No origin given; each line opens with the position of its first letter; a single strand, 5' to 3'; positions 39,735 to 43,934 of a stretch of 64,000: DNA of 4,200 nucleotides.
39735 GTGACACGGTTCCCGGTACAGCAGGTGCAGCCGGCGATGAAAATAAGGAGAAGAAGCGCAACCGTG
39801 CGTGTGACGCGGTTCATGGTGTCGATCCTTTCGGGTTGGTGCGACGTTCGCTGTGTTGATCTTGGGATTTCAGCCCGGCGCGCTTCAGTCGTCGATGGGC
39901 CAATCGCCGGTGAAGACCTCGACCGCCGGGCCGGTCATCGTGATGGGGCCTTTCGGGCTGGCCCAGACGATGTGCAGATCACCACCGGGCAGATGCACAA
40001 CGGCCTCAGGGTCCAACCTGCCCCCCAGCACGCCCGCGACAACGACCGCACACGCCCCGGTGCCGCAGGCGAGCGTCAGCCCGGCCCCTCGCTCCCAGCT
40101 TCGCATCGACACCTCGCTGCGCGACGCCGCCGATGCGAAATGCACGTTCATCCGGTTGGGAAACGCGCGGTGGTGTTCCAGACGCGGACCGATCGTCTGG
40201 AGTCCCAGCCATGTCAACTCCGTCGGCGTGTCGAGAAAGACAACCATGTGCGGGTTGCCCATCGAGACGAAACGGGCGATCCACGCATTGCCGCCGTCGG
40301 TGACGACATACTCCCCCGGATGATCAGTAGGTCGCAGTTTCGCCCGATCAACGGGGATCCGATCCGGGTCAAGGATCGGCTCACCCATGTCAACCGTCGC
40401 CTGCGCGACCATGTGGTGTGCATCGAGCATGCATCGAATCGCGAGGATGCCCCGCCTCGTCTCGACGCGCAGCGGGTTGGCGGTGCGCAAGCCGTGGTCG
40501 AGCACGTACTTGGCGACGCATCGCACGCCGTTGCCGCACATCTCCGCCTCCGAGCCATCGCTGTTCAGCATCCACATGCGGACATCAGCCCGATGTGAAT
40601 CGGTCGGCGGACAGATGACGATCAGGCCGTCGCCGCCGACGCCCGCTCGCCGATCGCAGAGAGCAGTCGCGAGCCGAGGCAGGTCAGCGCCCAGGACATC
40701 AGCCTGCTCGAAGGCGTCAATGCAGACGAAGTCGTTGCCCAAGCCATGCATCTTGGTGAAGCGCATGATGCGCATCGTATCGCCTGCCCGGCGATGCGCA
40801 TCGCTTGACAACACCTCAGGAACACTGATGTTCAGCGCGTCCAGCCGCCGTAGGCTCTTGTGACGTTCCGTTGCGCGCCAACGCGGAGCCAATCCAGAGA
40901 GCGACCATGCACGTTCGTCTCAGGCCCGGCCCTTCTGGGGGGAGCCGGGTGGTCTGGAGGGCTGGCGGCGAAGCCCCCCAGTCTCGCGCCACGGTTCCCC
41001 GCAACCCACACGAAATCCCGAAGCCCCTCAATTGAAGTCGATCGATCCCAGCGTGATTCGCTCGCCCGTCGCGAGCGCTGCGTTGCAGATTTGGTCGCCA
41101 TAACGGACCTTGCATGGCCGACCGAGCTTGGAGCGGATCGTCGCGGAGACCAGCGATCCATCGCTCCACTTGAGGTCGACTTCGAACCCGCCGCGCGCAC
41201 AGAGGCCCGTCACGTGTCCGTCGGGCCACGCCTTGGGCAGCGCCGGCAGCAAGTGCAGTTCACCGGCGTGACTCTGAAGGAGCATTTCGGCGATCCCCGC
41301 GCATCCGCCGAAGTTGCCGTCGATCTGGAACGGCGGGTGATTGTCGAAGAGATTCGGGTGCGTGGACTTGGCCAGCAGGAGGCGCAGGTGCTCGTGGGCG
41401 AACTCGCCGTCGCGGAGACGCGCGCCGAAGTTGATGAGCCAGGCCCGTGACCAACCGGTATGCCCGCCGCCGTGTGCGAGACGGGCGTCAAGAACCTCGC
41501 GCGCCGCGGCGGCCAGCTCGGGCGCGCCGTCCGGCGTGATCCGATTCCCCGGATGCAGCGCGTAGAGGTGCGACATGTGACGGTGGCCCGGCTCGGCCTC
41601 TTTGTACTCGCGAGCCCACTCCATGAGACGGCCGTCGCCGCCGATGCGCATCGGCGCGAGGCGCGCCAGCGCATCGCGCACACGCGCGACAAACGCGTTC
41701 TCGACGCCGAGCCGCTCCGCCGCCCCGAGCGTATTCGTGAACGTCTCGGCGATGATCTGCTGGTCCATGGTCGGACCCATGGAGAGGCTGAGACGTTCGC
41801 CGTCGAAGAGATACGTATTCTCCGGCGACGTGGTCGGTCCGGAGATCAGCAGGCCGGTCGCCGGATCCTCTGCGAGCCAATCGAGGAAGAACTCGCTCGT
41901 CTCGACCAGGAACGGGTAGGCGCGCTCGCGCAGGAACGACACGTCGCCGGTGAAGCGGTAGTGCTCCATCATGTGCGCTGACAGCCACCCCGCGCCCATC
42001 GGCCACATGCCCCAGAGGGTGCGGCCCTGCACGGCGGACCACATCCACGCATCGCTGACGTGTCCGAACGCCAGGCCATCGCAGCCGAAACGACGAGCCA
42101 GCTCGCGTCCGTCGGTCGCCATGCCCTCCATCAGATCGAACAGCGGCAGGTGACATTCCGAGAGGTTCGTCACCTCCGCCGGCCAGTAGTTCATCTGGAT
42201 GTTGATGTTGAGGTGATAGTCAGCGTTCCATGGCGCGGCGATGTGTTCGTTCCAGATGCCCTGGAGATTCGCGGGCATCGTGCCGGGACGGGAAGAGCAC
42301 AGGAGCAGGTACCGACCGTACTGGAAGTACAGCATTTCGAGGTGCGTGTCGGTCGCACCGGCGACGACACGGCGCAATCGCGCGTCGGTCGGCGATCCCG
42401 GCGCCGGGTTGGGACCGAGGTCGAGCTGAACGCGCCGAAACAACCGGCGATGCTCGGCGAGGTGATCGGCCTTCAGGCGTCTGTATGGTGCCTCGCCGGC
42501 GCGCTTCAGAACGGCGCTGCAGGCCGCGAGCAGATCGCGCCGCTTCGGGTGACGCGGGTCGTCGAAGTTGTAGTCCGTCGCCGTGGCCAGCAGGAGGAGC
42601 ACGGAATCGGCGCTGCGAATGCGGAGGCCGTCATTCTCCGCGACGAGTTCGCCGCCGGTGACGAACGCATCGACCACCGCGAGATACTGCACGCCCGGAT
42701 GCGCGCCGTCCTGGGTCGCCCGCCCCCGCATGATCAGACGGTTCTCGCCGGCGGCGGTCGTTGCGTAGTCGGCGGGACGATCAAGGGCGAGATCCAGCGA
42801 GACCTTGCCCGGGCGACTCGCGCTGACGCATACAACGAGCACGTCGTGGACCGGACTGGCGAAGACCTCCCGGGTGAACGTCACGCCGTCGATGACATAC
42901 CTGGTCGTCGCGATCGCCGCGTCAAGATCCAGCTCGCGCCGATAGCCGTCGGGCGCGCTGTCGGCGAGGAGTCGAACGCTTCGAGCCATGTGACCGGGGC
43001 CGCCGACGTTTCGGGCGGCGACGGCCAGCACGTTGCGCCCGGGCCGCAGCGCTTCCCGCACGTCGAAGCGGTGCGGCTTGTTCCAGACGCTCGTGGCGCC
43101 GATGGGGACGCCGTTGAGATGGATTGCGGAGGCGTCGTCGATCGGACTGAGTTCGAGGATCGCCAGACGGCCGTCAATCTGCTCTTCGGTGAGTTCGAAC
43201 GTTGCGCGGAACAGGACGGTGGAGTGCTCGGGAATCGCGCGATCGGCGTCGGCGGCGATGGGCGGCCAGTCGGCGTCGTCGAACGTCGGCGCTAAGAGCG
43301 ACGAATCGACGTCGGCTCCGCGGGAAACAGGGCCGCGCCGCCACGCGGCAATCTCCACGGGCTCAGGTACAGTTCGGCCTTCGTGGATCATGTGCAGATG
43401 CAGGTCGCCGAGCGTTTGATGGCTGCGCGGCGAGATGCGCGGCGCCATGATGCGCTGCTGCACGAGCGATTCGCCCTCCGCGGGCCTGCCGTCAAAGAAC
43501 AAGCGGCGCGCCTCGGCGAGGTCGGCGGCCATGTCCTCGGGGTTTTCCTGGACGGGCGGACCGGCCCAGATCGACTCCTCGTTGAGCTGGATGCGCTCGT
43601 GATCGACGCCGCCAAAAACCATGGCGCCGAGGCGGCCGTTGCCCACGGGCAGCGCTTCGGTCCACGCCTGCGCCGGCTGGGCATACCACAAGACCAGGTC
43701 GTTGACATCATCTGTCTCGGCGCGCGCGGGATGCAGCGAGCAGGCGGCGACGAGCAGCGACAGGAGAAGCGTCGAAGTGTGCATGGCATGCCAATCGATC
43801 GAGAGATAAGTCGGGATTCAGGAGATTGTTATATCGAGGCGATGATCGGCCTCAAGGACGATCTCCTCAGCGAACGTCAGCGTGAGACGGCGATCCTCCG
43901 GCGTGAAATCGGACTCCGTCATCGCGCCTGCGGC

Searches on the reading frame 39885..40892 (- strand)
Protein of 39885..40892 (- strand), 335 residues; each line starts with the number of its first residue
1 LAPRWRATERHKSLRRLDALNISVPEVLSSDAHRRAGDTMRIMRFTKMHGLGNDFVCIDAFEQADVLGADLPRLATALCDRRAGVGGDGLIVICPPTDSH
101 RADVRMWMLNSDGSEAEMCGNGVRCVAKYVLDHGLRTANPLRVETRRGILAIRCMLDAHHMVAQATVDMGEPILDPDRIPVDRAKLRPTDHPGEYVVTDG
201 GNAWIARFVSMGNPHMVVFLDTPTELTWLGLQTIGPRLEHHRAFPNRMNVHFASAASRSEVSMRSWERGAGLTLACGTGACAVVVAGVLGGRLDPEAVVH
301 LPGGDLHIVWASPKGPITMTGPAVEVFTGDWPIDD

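Call 36: search_protein_families(library=pfam, max_evalue=0.00001, proteins=[window:39885-40892:-])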
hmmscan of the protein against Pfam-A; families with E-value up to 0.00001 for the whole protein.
window:39885-40892:- (335 aa): 1 family
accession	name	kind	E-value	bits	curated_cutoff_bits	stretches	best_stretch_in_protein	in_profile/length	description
PF01678.24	DAP_epimerase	-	1e-61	206.8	34.7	2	45-172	1-118/121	Diaminopimelate epimerase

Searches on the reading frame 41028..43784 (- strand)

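Call 36: search_protein_families(library=pfam, max_evalue=0.00001, proteins=[window:41028-43784:-])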
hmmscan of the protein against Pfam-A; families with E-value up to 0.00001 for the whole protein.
window:41028-43784:- (918 aa): 4 families
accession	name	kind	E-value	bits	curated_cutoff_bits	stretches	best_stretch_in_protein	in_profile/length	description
PF22124.2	Glyco_hydro_95_cat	-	1.7e-167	557.9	27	1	434-835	2-408/408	Glycosyl hydrolase family 95 catalytic domain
PF14498.12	Glyco_hyd_65N_2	-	3.9e-61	207.5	27.7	2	32-135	1-101/234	Glycosyl hydrolase family 65, N-terminal domain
PF21307.2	Glyco_hydro_95_C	-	8.3e-25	87.6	27.6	1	837-899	1-63/94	Glycoside hydrolase family 95, C-terminal domain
PF22666.2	Glyco_hydro_2_N2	-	1e-06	29.3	27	1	187-258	47-118/167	Glycosyl hydrolase 2 galactose-binding domain-like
